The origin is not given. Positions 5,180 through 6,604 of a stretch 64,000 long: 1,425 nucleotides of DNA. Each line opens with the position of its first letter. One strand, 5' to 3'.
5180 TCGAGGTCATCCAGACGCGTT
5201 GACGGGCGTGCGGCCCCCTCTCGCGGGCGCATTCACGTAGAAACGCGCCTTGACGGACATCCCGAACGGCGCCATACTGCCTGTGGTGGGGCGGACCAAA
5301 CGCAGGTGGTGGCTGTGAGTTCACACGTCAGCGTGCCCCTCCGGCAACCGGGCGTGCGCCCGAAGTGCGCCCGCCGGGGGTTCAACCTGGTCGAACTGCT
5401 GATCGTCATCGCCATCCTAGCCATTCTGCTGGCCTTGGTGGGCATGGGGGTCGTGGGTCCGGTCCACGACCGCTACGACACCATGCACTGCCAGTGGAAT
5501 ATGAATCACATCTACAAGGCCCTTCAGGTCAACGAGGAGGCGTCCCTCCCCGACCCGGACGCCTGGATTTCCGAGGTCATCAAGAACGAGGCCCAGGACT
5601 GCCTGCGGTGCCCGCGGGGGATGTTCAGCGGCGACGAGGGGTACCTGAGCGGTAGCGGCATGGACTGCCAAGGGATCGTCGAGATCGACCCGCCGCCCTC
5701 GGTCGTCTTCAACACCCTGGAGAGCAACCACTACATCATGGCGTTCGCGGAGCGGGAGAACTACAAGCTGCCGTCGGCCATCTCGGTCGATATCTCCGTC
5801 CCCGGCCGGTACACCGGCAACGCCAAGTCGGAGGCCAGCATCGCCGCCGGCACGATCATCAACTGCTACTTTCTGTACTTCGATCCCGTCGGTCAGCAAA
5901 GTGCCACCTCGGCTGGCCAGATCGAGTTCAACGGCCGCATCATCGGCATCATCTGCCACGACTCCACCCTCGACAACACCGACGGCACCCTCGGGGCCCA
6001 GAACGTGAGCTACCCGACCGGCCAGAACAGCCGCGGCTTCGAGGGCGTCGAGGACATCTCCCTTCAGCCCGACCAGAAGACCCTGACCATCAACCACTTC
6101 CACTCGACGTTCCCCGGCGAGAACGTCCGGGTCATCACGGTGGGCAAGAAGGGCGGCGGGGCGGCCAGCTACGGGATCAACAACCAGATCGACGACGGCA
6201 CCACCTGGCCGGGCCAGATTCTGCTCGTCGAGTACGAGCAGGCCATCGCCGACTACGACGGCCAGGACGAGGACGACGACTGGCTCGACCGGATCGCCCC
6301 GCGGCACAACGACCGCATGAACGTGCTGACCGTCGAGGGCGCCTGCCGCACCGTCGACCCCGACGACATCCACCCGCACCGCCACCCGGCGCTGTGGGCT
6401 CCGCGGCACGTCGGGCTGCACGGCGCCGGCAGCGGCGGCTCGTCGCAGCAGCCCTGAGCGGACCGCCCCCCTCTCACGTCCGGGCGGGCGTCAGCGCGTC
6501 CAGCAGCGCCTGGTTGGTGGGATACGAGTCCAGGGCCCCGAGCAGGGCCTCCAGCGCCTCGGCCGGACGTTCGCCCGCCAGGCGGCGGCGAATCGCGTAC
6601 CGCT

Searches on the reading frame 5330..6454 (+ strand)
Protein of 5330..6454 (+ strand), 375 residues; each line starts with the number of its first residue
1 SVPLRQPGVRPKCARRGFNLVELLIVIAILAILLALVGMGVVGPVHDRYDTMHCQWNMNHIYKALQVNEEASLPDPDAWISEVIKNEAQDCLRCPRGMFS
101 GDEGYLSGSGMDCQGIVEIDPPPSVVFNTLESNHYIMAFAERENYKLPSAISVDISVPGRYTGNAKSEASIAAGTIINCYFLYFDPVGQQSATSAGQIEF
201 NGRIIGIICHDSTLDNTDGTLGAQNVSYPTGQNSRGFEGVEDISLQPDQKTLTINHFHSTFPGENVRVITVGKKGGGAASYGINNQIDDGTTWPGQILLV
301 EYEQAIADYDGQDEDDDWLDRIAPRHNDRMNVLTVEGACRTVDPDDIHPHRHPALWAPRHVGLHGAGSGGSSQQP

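Call 94: search_protein_families(library=pfam, proteins=[window:5330-6454:+], max_evalue=0.001)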
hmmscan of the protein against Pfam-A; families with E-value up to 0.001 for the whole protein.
window:5330-6454:+ (375 aa): 1 family
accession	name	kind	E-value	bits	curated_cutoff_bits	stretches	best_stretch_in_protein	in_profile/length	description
PF07963.17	N_methyl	-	1.6e-05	24.7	21.2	1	15-37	4-26/27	Prokaryotic N-terminal methylation motif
